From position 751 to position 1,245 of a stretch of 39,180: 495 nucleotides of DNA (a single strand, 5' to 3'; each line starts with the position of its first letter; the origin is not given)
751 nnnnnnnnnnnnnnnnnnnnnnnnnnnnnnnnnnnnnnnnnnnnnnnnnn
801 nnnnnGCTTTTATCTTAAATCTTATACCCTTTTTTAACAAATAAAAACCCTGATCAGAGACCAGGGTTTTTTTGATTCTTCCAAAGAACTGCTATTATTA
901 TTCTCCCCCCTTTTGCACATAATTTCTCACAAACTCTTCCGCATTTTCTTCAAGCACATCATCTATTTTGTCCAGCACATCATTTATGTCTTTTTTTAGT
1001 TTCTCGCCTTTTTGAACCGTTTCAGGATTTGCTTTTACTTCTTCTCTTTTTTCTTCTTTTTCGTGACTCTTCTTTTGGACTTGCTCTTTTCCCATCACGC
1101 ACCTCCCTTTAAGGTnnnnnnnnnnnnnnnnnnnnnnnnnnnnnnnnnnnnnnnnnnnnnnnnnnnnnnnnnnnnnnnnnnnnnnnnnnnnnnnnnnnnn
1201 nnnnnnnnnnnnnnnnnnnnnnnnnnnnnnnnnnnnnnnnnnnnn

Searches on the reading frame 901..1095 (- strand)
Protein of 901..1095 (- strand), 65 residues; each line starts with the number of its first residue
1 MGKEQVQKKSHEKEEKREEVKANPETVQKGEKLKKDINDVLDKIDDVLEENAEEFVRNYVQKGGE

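Call 67: search_protein_families(library=pfam, proteins=[window:901-1095:-], max_evalue=0.001)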
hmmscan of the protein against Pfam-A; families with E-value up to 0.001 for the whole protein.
seq(65 aa): 1 family
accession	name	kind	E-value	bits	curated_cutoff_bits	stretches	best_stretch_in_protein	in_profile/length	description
PF05639.16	Pup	-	9.5e-22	78.1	27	1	2-65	5-69/69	Pup-like protein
